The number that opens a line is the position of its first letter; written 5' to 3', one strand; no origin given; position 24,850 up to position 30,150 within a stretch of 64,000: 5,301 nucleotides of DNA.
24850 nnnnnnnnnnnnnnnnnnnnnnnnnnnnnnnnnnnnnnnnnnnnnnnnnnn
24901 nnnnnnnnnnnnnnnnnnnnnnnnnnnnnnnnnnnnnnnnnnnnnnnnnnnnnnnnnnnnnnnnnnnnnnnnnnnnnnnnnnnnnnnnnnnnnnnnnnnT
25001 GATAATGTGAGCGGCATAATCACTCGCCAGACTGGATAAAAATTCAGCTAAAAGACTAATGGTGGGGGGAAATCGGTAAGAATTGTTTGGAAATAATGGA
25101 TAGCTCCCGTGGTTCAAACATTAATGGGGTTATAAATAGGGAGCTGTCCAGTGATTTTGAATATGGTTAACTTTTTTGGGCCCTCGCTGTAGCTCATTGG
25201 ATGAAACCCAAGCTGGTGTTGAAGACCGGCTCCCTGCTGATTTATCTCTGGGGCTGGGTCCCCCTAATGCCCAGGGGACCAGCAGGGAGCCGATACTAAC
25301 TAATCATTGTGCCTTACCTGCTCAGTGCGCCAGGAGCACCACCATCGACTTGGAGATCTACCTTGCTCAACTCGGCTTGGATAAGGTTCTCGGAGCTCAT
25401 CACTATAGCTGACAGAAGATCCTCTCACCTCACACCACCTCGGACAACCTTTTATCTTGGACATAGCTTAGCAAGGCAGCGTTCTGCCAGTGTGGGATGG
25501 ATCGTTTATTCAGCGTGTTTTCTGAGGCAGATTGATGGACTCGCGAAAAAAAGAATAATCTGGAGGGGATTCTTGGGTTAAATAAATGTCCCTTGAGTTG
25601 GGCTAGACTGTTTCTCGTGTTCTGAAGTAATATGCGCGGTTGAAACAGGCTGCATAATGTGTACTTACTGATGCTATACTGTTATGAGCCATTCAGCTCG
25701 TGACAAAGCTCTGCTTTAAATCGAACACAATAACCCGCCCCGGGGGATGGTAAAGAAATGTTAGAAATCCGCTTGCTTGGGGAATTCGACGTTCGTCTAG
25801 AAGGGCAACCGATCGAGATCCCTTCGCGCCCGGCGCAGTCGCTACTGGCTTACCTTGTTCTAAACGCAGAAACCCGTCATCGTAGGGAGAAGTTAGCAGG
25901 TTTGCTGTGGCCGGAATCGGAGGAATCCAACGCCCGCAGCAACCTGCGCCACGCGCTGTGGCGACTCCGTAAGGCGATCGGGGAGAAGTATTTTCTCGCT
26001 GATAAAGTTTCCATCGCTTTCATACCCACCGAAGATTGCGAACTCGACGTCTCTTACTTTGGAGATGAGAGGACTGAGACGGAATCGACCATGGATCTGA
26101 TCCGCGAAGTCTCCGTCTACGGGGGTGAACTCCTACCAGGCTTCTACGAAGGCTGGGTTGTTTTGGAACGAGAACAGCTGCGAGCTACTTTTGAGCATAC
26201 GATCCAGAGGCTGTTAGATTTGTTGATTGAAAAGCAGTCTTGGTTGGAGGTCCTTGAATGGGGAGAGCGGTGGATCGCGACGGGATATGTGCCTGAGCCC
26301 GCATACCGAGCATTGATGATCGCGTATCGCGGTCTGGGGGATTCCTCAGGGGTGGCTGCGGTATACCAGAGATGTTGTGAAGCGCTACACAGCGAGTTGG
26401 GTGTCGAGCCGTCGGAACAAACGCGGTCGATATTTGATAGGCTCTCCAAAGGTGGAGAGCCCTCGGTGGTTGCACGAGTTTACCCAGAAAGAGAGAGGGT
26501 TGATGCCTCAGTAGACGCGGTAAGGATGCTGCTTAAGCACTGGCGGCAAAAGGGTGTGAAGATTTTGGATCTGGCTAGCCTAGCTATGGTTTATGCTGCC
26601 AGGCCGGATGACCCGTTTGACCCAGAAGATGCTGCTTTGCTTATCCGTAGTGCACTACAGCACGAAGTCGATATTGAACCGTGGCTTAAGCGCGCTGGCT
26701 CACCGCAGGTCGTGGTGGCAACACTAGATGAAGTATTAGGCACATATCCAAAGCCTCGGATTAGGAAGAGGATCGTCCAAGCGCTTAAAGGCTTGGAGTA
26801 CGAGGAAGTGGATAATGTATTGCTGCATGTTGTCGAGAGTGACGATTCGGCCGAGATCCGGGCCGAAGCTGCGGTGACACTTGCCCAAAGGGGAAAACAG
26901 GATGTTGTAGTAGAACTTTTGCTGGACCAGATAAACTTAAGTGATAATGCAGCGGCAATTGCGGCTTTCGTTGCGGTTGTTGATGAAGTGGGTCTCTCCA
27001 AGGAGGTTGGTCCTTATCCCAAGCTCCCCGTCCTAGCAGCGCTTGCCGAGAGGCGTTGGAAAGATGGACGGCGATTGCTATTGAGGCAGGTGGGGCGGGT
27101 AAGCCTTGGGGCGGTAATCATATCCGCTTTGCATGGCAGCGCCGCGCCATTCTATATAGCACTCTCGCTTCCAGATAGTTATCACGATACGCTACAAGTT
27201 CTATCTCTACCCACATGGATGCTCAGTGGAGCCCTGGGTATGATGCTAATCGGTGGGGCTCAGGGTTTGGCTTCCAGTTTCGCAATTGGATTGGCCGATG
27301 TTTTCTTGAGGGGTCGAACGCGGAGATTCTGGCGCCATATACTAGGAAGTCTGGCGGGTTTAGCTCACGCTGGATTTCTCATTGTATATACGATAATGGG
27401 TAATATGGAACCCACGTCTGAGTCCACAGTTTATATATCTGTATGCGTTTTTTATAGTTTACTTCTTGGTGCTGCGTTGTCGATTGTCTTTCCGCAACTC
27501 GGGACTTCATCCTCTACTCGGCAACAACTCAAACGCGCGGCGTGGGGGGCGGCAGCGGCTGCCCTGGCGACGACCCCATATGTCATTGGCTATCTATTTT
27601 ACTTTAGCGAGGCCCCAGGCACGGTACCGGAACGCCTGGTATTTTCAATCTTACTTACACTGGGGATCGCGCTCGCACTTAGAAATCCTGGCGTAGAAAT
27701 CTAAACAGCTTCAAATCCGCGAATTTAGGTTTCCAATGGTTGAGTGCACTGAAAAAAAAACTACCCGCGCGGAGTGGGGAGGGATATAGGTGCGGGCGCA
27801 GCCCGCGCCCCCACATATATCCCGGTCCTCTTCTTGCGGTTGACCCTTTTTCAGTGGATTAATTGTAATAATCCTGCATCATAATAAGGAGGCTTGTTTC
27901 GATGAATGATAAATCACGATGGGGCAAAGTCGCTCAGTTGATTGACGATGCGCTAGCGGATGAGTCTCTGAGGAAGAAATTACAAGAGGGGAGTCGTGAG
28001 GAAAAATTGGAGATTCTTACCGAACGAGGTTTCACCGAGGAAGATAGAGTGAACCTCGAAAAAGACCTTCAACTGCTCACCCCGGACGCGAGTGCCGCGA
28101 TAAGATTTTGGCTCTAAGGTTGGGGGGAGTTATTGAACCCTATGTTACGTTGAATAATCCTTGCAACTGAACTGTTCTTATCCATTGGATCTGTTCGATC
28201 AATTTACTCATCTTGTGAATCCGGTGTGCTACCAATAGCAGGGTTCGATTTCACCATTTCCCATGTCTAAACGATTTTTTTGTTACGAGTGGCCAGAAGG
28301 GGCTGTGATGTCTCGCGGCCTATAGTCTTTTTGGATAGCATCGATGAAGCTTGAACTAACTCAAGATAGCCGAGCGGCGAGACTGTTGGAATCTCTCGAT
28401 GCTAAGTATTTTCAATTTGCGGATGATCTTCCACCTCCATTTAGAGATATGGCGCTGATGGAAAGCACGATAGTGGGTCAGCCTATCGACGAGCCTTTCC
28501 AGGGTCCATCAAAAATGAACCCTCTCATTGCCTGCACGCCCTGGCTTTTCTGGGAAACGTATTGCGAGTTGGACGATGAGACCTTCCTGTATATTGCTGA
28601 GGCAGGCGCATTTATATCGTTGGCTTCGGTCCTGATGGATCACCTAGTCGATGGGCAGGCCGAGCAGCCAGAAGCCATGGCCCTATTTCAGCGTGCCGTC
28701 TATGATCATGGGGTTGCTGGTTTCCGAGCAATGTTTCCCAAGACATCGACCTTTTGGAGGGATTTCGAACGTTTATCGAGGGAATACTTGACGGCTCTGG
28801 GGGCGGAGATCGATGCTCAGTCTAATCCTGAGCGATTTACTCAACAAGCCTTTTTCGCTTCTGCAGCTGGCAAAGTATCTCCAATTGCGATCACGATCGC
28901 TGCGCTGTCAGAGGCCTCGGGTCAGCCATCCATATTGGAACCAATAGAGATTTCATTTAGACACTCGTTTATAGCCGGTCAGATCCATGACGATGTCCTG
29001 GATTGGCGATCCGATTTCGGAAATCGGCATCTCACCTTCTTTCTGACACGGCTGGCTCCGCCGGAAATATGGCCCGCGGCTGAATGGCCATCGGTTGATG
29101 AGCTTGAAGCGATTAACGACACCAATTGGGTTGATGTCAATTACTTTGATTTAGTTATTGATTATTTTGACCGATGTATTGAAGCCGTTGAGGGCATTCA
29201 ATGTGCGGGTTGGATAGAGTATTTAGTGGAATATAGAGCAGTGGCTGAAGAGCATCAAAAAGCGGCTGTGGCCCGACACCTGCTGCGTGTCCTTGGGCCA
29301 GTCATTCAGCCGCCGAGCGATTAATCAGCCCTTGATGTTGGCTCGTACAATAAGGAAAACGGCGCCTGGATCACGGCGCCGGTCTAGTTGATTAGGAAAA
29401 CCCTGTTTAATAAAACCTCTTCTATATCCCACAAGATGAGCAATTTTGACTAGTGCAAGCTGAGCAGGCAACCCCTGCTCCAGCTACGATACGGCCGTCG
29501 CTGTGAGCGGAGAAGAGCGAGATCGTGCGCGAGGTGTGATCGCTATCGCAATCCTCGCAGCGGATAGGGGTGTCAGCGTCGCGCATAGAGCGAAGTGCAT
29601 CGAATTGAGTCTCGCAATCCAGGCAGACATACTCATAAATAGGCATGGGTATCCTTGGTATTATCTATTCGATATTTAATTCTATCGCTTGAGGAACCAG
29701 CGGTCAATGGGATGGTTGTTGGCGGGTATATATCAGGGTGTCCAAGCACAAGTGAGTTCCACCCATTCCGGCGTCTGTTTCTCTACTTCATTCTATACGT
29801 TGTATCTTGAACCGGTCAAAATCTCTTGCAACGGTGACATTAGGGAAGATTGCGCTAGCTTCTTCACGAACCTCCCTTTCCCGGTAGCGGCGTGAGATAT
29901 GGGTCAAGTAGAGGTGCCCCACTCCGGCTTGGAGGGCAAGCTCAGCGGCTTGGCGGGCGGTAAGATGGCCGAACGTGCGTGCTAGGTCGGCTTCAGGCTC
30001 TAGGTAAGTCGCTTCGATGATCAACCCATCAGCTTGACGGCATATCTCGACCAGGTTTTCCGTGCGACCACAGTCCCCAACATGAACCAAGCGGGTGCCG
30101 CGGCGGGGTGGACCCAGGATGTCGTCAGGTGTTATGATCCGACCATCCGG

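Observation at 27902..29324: Nif11-like leader peptide followed by a divergent polyprenyl-synthase-fold enzyme: candidate ComX/ComQ-style prenylated peptide pair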

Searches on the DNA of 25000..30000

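Call 64: search_rna_families(source=window, start=25000, end=30000, threshold=evalue, max_evalue=1)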
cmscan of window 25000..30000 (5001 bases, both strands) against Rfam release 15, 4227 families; matches with E-value up to 1: 1.
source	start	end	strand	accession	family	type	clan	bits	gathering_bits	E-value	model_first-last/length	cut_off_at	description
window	25481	25545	-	RF01130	sR46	Gene; snRNA; snoRNA; CD-box;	-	20.1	50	0.19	1-56/56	no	Small nucleolar RNA sR46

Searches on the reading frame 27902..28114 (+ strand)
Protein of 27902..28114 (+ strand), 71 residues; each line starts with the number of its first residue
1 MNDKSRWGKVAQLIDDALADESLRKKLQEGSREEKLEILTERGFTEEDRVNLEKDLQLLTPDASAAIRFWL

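Call 3: search_protein_families(library=pfam, proteins=[window:27902-28114:+], max_evalue=1)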
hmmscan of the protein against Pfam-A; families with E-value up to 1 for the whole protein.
window:27902-28114:+ (71 aa): 1 family
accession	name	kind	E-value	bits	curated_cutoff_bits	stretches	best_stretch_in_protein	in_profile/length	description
PF07862.16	Nif11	-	0.00041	21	23.8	1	10-45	6-42/48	Nif11 domain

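Call 4: search_protein_families(library=ncbifam, proteins=[window:27902-28114:+], max_evalue=1)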
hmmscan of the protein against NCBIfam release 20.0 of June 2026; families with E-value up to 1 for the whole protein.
window:27902-28114:+ (71 aa): 1 family
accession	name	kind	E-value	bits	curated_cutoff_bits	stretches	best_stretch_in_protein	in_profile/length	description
TIGR03798.1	leader_Nif11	subfamily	0.026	14.8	32.3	1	15-45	11-42/68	Nif11-like leader peptide family RiPP precursor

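Call 9: find_homologous_proteins(query=window:27902-28114:+, max_evalue=0.01)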
Query window:27902-28114:+ (71 aa): 7 proteins with E <= 0.01 among 7 candidates.
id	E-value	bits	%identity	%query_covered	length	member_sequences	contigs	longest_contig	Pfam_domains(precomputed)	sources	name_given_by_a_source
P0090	3.7e-37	143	99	100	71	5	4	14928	-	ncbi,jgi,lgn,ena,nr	ncbi:MAG: hypothetical protein E3J37_02065 [Anaerolineales bacterium]|nr:MAG: hypothetical protein E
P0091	1.4e-33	131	92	100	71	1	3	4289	-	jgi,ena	-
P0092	8.9e-28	113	79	100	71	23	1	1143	-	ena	-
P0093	2.0e-27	112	79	100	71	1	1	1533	-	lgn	-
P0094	4.8e-27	111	79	100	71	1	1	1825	-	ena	-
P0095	2.1e-26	109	79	100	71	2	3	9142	-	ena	-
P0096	7.1e-26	107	76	100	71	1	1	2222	-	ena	-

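Call 59: search_protein_families(library=pfam, alignment_id=A2, max_evalue=0.01)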
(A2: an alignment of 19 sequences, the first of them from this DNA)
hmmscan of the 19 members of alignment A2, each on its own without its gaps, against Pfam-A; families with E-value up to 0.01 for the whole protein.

A. member 1, seq(71 aa): 1 family
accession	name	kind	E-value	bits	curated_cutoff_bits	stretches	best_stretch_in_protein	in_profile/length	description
PF07862.16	Nif11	-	0.00041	21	23.8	1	10-45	6-42/48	Nif11 domain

B. families by the number of members that match (of 19 scanned): 6 families
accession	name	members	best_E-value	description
PF07862.16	Nif11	1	0.00041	Nif11 domain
PF03357.26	Snf7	1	0.0043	Snf7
PF12095.13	CRR7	1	0.0054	Protein CHLORORESPIRATORY REDUCTION 7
PF08393.18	DHC_N2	1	0.0059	Dynein heavy chain, N-terminal region 2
PF19955.5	EAD1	1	0.007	Effector-associated domain 1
PF24901.1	HTH_MCM7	1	0.007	DNA replication licensing factor MCM7, winged helix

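Call 60: search_protein_families(library=ncbifam, alignment_id=A2, max_evalue=0.05)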
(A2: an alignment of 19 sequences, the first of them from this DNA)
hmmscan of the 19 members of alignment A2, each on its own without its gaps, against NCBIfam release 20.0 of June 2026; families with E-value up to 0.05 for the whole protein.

A. member 1, seq(71 aa): 1 family
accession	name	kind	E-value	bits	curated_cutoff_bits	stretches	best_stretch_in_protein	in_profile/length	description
TIGR03798.1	leader_Nif11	subfamily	0.026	14.8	32.3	1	15-45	11-42/68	Nif11-like leader peptide family RiPP precursor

B. families by the number of members that match (of 19 scanned): 4 families
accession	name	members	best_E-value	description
TIGR03798.1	leader_Nif11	2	0.011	Nif11-like leader peptide family RiPP precursor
NF005385.0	PRK06930.1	1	0.013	positive control sigma-like factor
NF006845.0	PRK09357.2-6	1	0.019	dihydroorotase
NF000186.1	BlaI_of_MRSA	1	0.026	penicillinase repressor BlaI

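Call 87: predict_structure(alignment_id=A3)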
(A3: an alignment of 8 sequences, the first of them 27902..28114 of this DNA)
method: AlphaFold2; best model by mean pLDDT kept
length: 71 residues; sequences in the alignment: 8
mean_pLDDT: 85.5   pTM: 0.68
mean pLDDT of the five models: 85.5, 76.1, 71.7, 69.9, 63.3
residues with pLDDT >= 90: 24; 70-90: 43; 50-70: 1; < 50: 3
segments of 3 or more residues with pLDDT < 50: 1-3
pLDDT, mean of each block of 10 residues (from residue 1): 69 92 91 90 89 87 83 75
secondary structure, 60 per line:
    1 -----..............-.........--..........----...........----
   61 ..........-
elements in order: H6-19 H21-29 H32-41 H46-56 H61-70
